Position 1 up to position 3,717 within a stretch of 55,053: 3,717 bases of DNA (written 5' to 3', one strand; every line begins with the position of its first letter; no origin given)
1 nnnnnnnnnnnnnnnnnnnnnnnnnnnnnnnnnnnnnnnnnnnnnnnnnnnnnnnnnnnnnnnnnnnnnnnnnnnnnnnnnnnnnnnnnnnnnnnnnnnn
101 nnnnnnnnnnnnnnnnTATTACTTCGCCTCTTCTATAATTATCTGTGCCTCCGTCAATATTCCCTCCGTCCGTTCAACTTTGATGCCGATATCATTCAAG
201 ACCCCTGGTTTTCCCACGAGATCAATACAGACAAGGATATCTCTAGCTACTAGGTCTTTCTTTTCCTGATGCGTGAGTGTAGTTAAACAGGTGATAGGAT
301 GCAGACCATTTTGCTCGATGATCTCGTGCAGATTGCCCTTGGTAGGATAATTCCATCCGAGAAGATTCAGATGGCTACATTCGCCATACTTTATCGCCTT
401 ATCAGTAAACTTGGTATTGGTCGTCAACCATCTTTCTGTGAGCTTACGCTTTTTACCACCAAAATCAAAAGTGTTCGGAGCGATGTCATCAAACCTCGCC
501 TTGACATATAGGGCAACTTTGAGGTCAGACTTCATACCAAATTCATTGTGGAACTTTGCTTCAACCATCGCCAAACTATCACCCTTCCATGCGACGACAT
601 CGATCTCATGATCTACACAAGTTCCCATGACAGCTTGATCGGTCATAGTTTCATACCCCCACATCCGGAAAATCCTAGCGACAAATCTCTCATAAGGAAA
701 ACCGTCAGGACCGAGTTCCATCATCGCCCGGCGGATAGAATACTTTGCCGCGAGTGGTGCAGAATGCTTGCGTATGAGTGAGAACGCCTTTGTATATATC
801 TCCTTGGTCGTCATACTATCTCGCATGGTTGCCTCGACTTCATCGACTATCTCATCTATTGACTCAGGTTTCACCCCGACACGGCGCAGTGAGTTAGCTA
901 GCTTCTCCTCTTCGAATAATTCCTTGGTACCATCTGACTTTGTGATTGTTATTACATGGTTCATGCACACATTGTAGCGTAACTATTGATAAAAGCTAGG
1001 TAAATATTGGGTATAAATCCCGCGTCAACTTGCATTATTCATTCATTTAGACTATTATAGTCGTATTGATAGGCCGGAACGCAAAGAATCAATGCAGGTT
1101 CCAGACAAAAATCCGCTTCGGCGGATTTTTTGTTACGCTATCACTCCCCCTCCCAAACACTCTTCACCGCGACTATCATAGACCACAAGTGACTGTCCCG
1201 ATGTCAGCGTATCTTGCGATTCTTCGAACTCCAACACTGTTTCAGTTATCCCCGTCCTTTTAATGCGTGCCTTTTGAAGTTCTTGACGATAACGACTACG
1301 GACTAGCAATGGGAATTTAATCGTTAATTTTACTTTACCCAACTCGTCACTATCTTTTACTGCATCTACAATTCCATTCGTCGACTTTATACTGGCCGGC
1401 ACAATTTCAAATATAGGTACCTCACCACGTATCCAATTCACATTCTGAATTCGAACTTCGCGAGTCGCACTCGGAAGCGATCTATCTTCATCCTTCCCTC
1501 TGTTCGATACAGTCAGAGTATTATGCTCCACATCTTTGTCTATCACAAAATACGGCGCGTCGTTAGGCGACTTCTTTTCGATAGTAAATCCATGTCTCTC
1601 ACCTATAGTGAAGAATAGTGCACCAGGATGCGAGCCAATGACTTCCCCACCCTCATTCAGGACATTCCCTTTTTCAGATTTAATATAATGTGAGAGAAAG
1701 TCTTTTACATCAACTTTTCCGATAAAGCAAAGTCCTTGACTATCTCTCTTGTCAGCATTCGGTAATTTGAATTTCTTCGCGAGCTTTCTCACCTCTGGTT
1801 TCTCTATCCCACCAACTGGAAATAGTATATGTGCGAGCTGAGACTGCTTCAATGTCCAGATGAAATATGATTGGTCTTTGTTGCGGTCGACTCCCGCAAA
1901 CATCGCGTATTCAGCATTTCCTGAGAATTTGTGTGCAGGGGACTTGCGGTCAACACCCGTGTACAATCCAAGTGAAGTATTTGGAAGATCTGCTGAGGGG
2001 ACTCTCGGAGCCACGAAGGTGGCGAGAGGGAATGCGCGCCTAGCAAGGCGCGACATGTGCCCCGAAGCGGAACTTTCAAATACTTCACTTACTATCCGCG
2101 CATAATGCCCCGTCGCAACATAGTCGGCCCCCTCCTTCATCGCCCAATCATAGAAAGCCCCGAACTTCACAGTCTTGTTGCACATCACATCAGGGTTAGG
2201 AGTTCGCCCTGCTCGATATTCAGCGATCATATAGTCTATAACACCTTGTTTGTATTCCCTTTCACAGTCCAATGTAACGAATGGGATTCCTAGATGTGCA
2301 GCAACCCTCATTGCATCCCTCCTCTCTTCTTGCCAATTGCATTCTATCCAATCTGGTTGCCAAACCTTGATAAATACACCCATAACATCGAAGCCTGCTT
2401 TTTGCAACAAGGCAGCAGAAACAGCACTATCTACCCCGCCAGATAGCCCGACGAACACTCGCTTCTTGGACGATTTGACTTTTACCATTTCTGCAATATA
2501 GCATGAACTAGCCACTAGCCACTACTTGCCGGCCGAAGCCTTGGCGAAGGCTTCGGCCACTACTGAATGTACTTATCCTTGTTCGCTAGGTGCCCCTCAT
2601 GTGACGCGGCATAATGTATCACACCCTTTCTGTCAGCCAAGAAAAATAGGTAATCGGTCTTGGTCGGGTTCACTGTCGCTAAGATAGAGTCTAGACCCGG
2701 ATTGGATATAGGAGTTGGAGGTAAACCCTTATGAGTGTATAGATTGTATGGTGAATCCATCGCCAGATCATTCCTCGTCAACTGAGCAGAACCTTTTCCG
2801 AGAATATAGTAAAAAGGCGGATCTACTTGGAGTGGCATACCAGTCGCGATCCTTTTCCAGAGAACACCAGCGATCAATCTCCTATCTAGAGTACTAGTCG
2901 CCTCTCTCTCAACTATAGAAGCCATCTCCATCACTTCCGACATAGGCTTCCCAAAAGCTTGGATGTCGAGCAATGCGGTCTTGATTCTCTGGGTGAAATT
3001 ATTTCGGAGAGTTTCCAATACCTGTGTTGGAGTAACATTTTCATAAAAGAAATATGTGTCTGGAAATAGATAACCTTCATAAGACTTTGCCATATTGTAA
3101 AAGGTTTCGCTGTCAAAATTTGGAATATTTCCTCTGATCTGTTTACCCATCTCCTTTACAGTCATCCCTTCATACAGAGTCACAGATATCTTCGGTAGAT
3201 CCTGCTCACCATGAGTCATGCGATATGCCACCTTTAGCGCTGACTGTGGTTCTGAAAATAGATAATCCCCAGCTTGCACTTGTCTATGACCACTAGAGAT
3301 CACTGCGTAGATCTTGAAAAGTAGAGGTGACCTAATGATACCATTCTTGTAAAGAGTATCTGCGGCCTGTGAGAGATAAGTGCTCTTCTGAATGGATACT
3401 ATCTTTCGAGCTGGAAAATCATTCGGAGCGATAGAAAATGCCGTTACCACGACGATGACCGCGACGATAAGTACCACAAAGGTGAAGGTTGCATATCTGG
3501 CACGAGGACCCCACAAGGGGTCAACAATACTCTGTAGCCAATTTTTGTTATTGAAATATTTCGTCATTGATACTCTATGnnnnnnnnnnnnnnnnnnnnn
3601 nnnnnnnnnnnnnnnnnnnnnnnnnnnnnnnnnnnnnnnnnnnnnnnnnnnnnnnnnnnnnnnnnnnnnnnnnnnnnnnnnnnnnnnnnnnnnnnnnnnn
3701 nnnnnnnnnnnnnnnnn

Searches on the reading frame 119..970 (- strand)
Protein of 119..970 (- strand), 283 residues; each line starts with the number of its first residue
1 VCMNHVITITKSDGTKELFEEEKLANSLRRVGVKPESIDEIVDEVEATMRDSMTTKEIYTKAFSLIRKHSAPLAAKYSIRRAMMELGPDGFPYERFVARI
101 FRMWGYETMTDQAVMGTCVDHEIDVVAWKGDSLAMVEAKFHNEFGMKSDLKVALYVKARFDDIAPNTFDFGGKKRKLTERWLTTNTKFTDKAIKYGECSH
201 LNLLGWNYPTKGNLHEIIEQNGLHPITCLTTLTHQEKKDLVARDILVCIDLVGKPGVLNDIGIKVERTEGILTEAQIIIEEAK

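Call 63: search_protein_families(library=pfam, proteins=[window:119-970:-], max_evalue=0.001)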
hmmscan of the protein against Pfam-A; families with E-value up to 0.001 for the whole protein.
window:119-970:- (283 aa): 2 families
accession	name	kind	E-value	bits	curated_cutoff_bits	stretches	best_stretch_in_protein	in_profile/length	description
PF03477.21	ATP-cone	-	5.1e-09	37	25.8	1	8-81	2-83/88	ATP cone domain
PF04471.18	Mrr_cat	-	0.00023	21.7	21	0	92-142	8-58/115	Restriction endonuclease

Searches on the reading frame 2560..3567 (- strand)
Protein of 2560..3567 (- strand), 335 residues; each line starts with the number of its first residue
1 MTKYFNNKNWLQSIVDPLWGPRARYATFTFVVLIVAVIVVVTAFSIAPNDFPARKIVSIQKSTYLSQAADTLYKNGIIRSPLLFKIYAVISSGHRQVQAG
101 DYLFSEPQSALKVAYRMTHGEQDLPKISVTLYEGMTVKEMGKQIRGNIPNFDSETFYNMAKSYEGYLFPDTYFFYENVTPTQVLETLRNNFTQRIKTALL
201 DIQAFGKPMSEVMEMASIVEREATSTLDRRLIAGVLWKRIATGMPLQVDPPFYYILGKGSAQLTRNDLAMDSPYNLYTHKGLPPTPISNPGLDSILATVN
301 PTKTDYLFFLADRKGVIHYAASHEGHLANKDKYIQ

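Call 63: search_protein_families(library=pfam, proteins=[window:2560-3567:-], max_evalue=0.001)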
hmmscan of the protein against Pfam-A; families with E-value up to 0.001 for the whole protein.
window:2560-3567:- (335 aa): 1 family
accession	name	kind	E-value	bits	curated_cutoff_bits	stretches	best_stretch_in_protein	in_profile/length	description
PF02618.21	YceG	-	2.6e-73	247.3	32.4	1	57-332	1-275/275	YceG-like family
